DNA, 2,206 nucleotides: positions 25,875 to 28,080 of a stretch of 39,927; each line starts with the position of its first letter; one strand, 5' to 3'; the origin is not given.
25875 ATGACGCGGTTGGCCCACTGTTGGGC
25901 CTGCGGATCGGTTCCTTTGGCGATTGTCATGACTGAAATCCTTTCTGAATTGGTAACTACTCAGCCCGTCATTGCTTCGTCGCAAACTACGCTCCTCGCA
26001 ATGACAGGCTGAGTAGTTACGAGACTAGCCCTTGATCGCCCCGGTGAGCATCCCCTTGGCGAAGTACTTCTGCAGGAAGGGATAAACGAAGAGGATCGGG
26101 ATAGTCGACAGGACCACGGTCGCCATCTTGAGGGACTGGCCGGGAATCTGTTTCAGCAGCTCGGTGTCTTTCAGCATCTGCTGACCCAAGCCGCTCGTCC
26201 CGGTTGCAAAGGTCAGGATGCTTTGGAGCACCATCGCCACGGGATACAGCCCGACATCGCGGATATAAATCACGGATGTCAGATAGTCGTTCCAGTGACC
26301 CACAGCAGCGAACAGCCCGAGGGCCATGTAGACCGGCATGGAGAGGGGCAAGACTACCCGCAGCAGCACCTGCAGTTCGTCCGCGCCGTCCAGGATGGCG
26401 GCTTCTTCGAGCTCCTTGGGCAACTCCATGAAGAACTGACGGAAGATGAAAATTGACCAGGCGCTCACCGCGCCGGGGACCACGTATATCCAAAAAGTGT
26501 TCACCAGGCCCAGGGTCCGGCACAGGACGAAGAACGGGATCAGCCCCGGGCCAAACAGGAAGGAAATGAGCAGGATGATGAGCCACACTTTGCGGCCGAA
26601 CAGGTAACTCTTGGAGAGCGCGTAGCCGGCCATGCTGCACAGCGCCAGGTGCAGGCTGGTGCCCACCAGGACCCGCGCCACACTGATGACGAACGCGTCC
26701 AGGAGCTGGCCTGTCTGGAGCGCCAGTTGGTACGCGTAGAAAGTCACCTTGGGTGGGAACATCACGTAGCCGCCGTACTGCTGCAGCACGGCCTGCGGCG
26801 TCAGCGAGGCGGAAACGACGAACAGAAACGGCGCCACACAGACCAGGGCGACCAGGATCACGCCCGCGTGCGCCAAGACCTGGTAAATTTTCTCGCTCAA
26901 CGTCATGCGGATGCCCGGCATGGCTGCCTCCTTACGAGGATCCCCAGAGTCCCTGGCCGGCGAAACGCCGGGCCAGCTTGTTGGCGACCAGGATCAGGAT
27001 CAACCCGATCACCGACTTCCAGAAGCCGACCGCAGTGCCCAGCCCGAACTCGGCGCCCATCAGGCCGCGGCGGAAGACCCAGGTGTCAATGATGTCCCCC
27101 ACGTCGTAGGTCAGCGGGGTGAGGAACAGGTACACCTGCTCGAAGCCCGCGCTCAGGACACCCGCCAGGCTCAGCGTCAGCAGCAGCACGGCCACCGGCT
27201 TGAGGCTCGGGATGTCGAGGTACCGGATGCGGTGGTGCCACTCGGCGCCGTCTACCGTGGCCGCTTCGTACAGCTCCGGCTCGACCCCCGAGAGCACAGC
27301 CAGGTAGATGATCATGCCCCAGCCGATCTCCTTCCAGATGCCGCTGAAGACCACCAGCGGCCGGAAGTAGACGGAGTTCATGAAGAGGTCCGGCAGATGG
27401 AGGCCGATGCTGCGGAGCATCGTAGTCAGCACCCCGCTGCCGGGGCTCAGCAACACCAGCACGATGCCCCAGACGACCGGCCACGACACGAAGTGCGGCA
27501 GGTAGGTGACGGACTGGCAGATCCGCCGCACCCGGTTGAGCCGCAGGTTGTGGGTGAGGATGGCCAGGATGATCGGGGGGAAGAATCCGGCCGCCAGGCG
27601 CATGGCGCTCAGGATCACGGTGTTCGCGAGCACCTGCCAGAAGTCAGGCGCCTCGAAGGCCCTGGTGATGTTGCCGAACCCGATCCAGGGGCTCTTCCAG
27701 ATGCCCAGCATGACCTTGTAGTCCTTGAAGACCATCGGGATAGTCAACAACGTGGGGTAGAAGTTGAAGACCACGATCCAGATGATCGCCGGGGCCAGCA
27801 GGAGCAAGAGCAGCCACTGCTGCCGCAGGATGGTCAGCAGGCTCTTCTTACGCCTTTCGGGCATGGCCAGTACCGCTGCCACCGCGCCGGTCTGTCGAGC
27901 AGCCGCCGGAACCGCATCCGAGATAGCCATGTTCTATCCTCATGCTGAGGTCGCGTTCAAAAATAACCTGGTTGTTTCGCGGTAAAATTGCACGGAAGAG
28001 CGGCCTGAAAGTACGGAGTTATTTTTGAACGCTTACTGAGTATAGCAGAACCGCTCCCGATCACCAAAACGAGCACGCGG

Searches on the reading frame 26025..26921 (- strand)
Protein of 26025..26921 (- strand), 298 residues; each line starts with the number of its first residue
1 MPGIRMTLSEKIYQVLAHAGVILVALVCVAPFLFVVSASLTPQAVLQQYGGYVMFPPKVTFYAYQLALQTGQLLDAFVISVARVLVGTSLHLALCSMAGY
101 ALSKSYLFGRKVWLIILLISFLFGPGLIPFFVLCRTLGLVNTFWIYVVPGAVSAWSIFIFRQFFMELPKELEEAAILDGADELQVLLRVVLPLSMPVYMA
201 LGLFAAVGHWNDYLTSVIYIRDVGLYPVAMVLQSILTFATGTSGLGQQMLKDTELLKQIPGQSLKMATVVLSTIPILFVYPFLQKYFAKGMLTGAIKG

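Call 10: search_protein_families(library=pfam, proteins=[window:26025-26921:-], max_evalue=0.0001)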
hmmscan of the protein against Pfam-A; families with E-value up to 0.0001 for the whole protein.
window:26025-26921:- (298 aa): 1 family
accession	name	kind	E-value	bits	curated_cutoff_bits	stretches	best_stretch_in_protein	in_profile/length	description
PF00528.27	BPD_transp_1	-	5e-14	52.9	26.4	1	120-291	32-182/184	Binding-protein-dependent transport system inner membrane component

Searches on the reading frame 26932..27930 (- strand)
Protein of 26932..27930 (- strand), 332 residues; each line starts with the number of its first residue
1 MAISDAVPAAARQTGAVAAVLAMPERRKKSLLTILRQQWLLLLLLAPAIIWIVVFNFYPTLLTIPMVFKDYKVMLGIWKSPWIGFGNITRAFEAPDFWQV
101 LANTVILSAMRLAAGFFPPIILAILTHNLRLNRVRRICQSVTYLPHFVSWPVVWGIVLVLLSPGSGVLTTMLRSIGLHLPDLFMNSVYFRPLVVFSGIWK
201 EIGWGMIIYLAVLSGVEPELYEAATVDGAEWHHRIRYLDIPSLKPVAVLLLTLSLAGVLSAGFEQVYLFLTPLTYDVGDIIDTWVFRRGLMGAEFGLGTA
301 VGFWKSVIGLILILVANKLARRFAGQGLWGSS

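Call 10: search_protein_families(library=pfam, proteins=[window:26932-27930:-], max_evalue=0.0001)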
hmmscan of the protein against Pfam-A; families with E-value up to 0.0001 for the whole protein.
window:26932-27930:- (332 aa): 1 family
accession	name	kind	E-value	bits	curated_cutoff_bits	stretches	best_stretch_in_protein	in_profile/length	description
PF00528.27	BPD_transp_1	-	1.8e-10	41.3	26.4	1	121-323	3-182/184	Binding-protein-dependent transport system inner membrane component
